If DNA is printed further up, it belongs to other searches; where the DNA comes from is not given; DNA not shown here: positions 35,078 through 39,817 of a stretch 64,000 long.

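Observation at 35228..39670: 1480-aa C25 gingipain-like giant with three ~306-bp intragenic tandem DNA repeats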

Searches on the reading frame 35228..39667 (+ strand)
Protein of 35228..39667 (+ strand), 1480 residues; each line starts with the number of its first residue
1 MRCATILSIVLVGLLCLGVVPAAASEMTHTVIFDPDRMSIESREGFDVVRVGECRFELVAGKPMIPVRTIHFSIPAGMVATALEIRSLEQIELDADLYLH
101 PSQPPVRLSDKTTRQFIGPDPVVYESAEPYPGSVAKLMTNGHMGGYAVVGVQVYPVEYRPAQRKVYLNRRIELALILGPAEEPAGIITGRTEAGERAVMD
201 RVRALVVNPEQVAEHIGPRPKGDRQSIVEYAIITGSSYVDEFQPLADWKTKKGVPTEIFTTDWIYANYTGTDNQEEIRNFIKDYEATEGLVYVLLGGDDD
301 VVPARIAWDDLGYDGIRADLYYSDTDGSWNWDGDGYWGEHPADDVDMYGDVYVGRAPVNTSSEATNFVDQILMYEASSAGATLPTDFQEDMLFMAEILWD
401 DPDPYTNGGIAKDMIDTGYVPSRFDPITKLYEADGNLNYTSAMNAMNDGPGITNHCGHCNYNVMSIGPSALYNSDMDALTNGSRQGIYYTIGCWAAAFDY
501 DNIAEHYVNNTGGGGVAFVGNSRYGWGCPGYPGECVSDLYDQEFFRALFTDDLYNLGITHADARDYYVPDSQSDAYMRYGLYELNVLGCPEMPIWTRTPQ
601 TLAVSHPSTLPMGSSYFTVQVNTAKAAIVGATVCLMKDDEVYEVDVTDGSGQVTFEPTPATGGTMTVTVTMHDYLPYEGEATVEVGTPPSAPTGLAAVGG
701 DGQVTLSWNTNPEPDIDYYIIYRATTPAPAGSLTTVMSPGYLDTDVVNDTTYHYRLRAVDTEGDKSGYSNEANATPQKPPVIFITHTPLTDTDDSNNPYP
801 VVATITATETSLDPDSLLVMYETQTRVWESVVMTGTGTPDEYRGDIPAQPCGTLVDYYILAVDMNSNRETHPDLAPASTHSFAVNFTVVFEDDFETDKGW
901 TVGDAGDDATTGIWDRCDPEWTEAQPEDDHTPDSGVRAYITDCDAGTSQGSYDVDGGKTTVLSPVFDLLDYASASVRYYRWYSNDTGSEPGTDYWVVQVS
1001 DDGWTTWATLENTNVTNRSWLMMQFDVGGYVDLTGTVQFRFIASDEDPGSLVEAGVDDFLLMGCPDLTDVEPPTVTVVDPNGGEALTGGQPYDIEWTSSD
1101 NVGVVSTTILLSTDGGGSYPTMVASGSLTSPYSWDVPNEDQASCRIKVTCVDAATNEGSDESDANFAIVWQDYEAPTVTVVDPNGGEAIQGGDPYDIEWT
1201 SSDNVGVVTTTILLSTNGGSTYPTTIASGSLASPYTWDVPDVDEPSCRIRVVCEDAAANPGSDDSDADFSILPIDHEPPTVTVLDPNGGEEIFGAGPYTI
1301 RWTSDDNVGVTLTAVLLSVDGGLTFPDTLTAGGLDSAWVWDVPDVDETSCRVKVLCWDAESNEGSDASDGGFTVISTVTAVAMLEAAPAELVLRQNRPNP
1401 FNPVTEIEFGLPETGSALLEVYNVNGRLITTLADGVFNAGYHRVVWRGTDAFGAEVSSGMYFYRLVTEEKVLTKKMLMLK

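Call 4: search_protein_families(library=pfam, proteins=[window:35228-39667:+], max_evalue=0.1)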
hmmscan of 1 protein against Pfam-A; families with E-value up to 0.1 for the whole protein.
window:35228-39667:+ (1480 aa): 9 families
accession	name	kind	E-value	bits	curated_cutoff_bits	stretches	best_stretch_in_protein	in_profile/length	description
PF01364.23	Peptidase_C25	-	1.2e-56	193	23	1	230-590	1-370/374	Peptidase family C25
PF17957.7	Big_7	-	8e-09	36.5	24.1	3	1073-1139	1-59/70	Bacterial Ig domain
PF03785.20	Peptidase_C25_C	-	2.5e-08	34.1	25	1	599-677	1-74/79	Peptidase family C25, C terminal ig-like domain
PF08126.16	Propeptide_C25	-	7.5e-07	28.9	22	1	43-177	39-172/205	Propeptide_C25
PF10342.15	Kre9_KNH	-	1.3e-06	29.4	24.6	1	1183-1240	2-62/94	Kre9/KNH-like N-terminal Ig-like domain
PF13860.13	FlgD_ig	-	3.9e-05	24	27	1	1411-1465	18-73/79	FlgD Ig-like domain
PF18962.6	Por_Secre_tail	-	0.00086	20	27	1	1398-1476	3-73/75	Secretion system C-terminal sorting domain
PF08940.17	DUF1918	-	0.0055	16.7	24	0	1294-1310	33-49/58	Domain of unknown function (DUF1918)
PF13585.12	CHU_C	-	0.0066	17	27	0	1418-1469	30-74/86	CHU_C Type IX secretion signal domain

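Call 5: search_protein_families(library=ncbifam, proteins=[window:35228-39667:+], max_evalue=0.1)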
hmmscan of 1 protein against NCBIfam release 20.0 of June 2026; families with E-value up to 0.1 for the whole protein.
window:35228-39667:+ (1480 aa): 7 families
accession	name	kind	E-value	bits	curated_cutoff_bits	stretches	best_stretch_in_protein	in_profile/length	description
NF033707.1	T9SS_sortase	equivalog_domain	1.1e-24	86.2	420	2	225-523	364-673/1095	type IX secretion system sortase PorU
TIGR04183.1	Por_Secre_tail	domain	1.6e-07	31.2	23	1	1398-1476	3-69/72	T9SS type A sorting domain-containing protein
NF005176.1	PRK06655.1-1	equivalog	0.0012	18.8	230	1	1417-1468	99-150/197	flagellar hook assembly protein FlgD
NF009452.0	PRK12812.1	equivalog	0.0012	18.1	258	0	1417-1469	154-208/289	flagellar basal body rod modification protein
NF045522.1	MXAN_2561_fam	equivalog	0.0073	15.8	150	1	688-778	168-260/304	MXAN_2561 family MXYO-CTERM-anchored protein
NF053608.1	Lsa66_OmpA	equivalog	0.04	12.3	700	1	1443-1471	204-232/581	fibronectin-binding adhesin Lsa66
NF038113.1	T9SSA_dep_M36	equivalog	0.079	11.1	885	0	1394-1478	793-868/869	T9SS-dependent M36 family metallopeptidase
